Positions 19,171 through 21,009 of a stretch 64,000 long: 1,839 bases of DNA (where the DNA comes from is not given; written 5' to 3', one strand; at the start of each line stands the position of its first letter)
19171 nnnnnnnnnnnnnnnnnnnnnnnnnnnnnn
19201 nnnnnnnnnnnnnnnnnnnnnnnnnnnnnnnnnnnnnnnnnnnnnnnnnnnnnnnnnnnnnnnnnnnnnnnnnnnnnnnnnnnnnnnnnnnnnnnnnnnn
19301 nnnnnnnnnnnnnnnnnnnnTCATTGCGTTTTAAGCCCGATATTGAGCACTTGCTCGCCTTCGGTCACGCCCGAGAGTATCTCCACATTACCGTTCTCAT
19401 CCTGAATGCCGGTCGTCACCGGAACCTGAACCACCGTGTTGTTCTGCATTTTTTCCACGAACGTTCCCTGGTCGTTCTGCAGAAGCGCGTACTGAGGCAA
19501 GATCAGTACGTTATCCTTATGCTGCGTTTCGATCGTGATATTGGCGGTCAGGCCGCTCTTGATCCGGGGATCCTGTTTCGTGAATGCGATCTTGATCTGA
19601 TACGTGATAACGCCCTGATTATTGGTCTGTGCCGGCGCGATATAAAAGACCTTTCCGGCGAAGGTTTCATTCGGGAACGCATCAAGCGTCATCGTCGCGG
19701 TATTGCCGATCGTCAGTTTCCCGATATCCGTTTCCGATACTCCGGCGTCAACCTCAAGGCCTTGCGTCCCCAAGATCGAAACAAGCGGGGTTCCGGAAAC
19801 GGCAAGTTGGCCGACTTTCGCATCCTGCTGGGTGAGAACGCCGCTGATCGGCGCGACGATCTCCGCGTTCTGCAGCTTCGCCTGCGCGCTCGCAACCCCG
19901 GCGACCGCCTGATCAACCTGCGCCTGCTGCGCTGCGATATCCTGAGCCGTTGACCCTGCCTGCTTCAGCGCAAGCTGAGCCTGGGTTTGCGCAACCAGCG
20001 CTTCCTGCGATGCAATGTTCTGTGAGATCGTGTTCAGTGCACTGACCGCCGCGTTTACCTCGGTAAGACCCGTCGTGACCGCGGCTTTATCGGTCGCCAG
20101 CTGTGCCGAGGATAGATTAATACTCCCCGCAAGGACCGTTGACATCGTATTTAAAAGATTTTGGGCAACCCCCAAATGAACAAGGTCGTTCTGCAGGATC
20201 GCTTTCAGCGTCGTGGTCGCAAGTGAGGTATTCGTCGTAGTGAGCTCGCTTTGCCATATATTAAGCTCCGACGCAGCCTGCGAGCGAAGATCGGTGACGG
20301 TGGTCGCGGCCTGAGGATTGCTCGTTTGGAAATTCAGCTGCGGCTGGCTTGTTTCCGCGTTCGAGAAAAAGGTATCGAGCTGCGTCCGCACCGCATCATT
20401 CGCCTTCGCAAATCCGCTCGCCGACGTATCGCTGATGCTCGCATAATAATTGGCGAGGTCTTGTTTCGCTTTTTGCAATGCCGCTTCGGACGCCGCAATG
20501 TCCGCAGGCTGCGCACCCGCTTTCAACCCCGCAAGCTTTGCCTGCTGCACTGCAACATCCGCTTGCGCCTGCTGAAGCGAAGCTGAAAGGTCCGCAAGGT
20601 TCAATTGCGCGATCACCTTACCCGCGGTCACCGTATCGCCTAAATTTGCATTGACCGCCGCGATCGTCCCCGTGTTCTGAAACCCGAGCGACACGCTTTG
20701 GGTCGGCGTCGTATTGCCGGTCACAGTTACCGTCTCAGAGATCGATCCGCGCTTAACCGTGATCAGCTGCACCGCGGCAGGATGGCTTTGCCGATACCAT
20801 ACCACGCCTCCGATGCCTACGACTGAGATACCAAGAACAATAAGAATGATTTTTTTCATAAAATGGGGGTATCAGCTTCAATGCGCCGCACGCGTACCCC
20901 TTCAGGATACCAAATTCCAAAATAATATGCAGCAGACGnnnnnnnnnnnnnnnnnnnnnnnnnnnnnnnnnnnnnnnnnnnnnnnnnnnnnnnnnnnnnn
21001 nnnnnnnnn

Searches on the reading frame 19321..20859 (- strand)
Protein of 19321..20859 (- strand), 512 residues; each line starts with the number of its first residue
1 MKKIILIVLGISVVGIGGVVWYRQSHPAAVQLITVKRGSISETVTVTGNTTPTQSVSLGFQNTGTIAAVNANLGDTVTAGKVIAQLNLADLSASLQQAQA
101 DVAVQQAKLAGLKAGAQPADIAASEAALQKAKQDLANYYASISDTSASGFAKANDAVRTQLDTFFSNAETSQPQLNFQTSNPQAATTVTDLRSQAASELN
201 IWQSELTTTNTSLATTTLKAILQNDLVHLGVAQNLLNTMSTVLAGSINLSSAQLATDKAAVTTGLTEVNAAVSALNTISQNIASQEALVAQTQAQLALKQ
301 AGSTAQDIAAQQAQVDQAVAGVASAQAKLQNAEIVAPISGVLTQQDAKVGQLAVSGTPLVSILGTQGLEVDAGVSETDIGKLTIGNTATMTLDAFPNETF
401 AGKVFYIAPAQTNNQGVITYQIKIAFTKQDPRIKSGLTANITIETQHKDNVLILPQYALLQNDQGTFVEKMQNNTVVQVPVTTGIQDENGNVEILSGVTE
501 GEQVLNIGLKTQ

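Call 3: search_protein_families(library=pfam, proteins=[window:19321-20859:-], max_evalue=0.01)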
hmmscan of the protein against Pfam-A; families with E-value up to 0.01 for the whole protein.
window:19321-20859:- (512 aa): 4 families
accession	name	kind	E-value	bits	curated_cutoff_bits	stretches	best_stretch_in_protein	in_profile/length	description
PF13437.12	HlyD_3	-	4.3e-21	76.1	22.2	1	334-436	2-106/106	HlyD family secretion protein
PF16576.10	HlyD_D23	-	1.3e-18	67.6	30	1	282-439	51-214/214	Barrel-sandwich domain of CusB or HlyD membrane-fusion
PF00364.28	Biotin_lipoyl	-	0.00097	19.4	22.1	0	61-86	48-73/73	Biotin-requiring enzyme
PF06476.17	DUF1090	-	0.0073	16.7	24.4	0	89-136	62-109/110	Protein of unknown function (DUF1090)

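Call 4: search_protein_families(library=ncbifam, proteins=[window:19321-20859:-], max_evalue=0.01)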
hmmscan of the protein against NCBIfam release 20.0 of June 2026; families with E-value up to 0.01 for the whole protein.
window:19321-20859:- (512 aa): 15 families
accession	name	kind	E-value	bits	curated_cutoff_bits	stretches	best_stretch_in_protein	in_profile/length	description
TIGR01730.1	RND_mfp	subfamily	3.7e-47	160.8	94.9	2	259-508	64-309/322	efflux RND transporter periplasmic adaptor subunit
NF002939.0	PRK03598.1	equivalog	9.6e-30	103.9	393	2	274-440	147-322/332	secretion protein HlyD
TIGR00998.1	8a0101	subfamily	1.8e-22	79.7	390.8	2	282-418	156-292/334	EmrA/EmrK family multidrug efflux transporter periplasmic adaptor subunit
TIGR00999.1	8a0102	subfamily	1.1e-21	77.1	319.3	1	290-505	61-263/271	CzcB/NccB family metal efflux transporter periplasmic adaptor subunit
NF008606.0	PRK11578.1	equivalog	1.2e-19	70.7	342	2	279-505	138-361/371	macrolide transporter subunit MacA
TIGR01843.1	type_I_hlyD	subfamily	5e-19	68.6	208.65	1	40-446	27-399/422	HlyD family type I secretion periplasmic adaptor subunit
TIGR02971.1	heterocyst_DevB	subfamily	2.8e-15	56.6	129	2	267-408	139-279/327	ABC exporter membrane fusion protein, DevB family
NF011715.0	PRK15136.1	equivalog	5.2e-14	51.7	563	2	278-404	163-289/390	multidrug efflux MFS transporter periplasmic adaptor subunit EmrA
NF007303.0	PRK09783.1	subfamily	9e-12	44.1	390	1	332-509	215-389/414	copper/silver efflux system membrane fusion protein CusB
NF007785.0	PRK10476.1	equivalog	1.5e-11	43.8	376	1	252-407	130-284/347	multidrug transporter subunit MdtN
NF038010.1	ABC_adapt_DarC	equivalog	2.1e-11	43.2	450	2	306-507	201-403/417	darobactin export ABC transporter periplasmic adaptor subunit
NF008589.1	PRK11556.1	equivalog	7.6e-10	38.2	391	1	295-509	155-376/392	MdtA/MuxA family multidrug efflux RND transporter periplasmic adaptor subunit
TIGR03794.1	NHLM_micro_HlyD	equivalog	3.3e-09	36.1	156.2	1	38-366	40-287/421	NHLP bacteriocin system secretion protein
NF033138.2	RND-peri-MexC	equivalog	0.0037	16.5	625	1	26-120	34-128/375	MexC family multidrug efflux RND transporter periplasmic adaptor subunit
NF007850.1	PRK10559.1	equivalog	0.0041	16.3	400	1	283-414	102-229/303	p-hydroxybenzoic acid efflux pump subunit AaeA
